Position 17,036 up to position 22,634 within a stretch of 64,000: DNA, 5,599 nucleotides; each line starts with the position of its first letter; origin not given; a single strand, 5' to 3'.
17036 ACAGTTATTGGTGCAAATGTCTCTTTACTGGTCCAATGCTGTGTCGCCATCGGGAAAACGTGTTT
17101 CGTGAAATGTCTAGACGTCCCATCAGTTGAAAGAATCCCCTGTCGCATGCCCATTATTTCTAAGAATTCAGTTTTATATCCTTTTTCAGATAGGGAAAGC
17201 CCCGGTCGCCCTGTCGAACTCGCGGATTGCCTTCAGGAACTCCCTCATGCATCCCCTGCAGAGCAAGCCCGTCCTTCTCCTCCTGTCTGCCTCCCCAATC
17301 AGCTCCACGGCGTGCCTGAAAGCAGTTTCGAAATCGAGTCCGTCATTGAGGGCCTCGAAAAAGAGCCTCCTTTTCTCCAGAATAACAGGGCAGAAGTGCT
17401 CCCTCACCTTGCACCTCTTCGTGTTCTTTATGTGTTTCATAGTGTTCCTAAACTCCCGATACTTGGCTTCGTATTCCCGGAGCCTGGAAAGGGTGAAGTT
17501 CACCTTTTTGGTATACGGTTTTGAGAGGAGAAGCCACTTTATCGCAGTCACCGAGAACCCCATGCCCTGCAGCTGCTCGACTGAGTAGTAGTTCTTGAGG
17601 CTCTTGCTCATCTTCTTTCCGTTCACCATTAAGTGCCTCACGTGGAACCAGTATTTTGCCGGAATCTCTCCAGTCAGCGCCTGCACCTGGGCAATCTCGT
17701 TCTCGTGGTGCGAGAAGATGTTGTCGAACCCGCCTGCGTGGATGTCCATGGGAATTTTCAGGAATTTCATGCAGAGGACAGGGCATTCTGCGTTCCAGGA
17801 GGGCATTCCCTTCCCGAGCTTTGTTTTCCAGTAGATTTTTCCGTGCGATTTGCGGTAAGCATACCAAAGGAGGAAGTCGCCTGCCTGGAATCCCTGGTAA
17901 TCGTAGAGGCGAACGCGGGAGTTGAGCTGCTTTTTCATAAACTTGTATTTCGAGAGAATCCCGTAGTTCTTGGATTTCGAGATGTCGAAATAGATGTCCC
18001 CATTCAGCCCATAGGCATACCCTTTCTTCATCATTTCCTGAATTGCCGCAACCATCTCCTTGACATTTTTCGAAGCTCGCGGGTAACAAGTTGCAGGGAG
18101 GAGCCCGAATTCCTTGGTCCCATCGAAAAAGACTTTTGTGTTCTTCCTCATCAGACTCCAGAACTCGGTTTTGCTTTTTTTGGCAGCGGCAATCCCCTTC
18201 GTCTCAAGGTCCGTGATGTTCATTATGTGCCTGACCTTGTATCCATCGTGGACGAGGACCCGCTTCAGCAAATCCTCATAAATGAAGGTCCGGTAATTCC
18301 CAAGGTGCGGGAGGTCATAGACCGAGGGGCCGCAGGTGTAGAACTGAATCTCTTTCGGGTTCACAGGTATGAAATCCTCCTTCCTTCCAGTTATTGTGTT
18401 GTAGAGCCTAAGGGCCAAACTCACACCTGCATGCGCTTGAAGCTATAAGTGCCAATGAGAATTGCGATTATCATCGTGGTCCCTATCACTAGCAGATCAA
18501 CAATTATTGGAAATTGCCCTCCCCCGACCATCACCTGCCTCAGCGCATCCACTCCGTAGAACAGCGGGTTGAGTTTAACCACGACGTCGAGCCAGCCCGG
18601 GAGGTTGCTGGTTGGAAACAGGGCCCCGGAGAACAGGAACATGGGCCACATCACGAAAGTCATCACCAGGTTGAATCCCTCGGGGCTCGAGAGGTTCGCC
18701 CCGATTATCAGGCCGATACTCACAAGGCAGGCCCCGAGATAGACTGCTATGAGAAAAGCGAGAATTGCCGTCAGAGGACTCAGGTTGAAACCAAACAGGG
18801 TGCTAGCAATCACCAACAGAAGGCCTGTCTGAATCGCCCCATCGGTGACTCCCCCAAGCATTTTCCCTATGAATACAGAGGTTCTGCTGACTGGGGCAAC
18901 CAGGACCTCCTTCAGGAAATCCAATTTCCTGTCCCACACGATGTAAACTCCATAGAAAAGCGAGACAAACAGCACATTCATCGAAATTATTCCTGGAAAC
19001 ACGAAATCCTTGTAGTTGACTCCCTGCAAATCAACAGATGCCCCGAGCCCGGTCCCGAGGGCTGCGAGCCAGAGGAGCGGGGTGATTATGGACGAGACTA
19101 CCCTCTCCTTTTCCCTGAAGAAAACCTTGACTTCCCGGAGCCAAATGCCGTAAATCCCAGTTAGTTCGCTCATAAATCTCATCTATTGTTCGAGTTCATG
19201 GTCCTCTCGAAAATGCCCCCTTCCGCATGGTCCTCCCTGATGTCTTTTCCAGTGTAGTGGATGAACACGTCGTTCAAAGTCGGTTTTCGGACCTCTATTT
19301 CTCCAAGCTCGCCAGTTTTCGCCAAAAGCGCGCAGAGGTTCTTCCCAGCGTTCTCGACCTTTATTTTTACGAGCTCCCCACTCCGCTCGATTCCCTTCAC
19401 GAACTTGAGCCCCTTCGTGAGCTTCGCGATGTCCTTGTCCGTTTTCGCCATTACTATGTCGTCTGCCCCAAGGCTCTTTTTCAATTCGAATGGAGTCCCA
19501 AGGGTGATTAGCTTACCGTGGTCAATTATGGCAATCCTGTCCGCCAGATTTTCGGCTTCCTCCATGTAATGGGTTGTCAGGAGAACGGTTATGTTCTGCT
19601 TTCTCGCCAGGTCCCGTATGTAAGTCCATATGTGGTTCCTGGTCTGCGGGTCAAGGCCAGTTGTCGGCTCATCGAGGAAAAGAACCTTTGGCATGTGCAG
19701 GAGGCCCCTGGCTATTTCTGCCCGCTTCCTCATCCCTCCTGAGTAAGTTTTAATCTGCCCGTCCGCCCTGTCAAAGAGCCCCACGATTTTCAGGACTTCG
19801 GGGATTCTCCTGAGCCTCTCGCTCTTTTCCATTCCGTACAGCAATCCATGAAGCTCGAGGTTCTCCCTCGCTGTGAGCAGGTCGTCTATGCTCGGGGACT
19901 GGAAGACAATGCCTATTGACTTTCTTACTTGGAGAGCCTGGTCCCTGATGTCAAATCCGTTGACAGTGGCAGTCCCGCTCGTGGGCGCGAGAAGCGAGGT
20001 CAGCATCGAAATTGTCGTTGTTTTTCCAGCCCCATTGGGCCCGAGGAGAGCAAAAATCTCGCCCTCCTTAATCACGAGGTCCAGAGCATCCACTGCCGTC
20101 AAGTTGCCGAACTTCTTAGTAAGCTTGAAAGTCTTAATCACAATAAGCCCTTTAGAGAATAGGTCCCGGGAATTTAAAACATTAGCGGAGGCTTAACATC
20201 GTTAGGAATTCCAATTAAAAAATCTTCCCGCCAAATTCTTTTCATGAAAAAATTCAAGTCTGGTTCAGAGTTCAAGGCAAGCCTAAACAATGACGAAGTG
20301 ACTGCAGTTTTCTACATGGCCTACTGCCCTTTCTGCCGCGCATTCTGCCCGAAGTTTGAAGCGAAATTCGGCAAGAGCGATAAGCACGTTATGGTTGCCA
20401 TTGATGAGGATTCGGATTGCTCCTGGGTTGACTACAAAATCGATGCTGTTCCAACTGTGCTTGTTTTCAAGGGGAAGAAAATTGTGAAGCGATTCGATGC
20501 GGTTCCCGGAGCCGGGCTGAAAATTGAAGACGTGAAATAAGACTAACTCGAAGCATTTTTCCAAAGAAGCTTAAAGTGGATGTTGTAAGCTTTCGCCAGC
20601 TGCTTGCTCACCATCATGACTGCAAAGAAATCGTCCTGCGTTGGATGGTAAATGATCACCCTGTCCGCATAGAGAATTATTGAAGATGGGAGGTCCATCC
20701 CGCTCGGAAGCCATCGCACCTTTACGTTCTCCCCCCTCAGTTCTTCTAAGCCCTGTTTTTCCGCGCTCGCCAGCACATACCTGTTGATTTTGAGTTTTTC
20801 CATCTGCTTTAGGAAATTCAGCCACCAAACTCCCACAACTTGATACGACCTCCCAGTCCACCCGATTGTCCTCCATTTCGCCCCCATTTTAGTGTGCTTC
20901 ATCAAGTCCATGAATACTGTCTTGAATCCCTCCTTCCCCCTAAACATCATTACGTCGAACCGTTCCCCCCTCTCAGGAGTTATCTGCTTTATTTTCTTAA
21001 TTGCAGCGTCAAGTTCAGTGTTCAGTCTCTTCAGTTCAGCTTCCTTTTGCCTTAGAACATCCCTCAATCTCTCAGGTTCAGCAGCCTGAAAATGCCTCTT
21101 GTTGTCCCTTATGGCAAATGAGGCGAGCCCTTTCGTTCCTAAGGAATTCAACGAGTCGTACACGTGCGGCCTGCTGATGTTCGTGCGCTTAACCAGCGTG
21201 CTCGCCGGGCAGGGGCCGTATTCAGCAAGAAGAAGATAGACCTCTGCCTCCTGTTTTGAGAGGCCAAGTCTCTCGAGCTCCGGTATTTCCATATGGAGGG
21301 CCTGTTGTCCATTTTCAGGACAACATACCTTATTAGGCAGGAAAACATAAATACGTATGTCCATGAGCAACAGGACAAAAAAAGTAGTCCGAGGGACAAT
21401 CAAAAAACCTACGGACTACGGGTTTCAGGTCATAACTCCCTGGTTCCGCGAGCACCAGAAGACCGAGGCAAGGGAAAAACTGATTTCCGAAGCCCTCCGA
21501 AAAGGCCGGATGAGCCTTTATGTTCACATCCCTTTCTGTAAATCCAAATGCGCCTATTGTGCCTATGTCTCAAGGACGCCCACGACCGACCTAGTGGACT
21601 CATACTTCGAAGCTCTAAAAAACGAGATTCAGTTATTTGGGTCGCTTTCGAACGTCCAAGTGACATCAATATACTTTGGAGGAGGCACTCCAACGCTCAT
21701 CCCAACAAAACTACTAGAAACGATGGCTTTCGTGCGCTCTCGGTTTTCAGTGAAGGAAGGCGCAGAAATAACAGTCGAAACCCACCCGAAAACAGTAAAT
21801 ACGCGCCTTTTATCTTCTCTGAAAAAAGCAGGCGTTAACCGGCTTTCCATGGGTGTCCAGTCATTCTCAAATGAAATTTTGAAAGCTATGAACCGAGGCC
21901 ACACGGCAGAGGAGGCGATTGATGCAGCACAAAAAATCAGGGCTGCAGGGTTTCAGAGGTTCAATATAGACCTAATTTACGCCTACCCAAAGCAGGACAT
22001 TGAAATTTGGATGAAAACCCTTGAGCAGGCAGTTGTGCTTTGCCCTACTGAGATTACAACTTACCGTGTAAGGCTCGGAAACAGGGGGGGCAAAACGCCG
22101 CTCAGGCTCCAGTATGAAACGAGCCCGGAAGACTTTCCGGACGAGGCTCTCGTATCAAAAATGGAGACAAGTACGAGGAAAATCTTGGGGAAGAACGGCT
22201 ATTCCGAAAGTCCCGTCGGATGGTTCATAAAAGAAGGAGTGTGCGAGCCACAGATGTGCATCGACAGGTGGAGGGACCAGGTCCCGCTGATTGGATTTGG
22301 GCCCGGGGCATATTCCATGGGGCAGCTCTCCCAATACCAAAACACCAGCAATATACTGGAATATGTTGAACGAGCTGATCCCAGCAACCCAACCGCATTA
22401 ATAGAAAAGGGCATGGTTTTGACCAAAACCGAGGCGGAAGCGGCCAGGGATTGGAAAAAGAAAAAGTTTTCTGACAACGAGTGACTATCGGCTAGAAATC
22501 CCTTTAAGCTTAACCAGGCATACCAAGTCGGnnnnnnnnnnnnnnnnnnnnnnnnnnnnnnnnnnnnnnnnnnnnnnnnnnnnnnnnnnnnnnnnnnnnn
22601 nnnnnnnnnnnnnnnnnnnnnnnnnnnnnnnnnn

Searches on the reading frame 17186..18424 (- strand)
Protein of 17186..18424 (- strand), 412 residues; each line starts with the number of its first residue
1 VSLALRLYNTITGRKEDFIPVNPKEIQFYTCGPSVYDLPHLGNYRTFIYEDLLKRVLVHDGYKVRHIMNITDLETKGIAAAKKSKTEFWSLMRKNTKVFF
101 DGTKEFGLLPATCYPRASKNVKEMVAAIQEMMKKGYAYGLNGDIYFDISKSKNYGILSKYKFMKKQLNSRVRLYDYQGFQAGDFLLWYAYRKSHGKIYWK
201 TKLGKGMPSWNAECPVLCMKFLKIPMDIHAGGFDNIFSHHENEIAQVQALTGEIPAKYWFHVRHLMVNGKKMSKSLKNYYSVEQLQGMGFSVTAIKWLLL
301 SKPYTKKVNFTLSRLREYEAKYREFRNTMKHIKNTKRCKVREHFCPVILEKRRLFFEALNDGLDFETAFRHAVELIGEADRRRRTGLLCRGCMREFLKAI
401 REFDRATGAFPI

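Call 41: search_protein_families(library=pfam, proteins=[window:17186-18424:-], max_evalue=0.001)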
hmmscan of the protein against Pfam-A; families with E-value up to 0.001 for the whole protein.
window:17186-18424:- (412 aa): 4 families
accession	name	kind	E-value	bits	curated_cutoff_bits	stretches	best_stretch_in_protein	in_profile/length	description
PF01406.26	tRNA-synt_1e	-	7.4e-80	269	27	1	20-317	4-298/301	tRNA synthetases class I (C) catalytic domain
PF09334.17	tRNA-synt_1g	-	2.5e-06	27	20.1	0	37-152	12-128/391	tRNA synthetases class I (M)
PF01921.24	tRNA-synt_1f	-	4.5e-06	26.3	27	0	228-335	237-346/360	tRNA synthetases class I (K)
PF00133.28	tRNA-synt_1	-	6.2e-06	25.7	22.7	1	224-310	327-413/414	tRNA synthetases class I (I, L, M and V)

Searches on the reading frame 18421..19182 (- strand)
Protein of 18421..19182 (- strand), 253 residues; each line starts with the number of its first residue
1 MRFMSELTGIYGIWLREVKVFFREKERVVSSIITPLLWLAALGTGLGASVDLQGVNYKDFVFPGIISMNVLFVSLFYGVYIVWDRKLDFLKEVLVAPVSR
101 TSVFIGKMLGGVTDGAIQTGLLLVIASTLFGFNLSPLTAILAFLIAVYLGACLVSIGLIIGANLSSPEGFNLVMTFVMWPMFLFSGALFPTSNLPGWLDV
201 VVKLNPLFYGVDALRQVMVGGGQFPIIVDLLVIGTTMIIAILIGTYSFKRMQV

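Call 41: search_protein_families(library=pfam, proteins=[window:18421-19182:-], max_evalue=0.001)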
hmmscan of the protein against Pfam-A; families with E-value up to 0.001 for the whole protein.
window:18421-19182:- (253 aa): 2 families
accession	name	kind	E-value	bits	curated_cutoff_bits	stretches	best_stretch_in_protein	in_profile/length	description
PF01061.29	ABC2_membrane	-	2.2e-34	119.3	26.9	1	12-218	5-210/211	ABC-2 type transporter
PF12698.13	ABC2_membrane_3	-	1.9e-18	67.1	31.6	1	53-245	156-346/347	ABC-2 family transporter protein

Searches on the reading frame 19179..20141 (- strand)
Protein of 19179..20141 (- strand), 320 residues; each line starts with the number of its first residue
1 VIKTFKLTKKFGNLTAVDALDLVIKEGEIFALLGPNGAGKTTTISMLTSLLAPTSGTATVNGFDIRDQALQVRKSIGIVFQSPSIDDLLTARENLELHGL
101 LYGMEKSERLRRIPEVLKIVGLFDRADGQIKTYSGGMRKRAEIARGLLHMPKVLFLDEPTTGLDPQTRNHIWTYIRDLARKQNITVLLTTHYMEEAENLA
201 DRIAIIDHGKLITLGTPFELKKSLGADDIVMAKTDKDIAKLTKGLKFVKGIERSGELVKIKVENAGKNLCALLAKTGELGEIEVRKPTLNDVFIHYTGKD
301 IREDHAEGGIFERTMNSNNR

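Call 41: search_protein_families(library=pfam, proteins=[window:19179-20141:-], max_evalue=0.001)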
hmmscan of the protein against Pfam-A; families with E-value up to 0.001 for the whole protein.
window:19179-20141:- (320 aa): 4 families
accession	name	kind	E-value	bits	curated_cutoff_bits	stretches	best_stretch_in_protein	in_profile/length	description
PF00005.33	ABC_tran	-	2e-32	113.1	25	1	18-161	2-137/137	ABC transporter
PF13732.12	DrrA1-3_C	-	2.2e-10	41.5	27.4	1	215-297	1-81/81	ATP-binding protein DrrA1-3-like, C-terminal domain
PF13304.12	AAA_21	-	5.2e-10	40.3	27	1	150-191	257-298/304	AAA domain, putative AbiEii toxin, Type IV TA system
PF13175.12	AAA_15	-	4.2e-05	23.8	32.1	0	152-191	330-369/374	AAA ATPase domain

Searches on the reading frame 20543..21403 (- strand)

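Call 41: search_protein_families(library=pfam, proteins=[window:20543-21403:-], max_evalue=0.001)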
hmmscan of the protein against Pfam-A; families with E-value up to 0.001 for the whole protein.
window:20543-21403:- (286 aa): 1 family
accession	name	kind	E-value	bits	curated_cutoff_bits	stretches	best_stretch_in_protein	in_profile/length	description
PF01978.25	TrmB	-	7.5e-14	51.8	25.6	1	43-111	1-68/68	Sugar-specific transcriptional regulator TrmB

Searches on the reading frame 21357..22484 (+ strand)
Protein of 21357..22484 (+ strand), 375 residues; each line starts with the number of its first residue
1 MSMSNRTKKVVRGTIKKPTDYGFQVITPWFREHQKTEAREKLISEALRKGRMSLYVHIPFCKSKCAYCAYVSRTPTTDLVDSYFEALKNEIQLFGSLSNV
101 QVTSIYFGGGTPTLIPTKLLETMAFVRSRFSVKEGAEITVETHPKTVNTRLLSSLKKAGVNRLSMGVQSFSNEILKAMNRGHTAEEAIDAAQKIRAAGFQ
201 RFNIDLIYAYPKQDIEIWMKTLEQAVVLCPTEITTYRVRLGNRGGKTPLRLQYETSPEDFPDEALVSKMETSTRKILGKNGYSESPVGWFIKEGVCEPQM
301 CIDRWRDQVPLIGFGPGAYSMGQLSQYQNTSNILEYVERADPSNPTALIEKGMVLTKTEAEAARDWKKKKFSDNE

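Call 41: search_protein_families(library=pfam, proteins=[window:21357-22484:+], max_evalue=0.001)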
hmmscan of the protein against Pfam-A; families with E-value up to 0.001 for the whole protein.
window:21357-22484:+ (375 aa): 1 family
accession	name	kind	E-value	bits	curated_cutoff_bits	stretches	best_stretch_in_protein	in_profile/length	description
PF04055.27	Radical_SAM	-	3e-28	99.5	29.5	1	55-224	1-165/166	Radical SAM superfamily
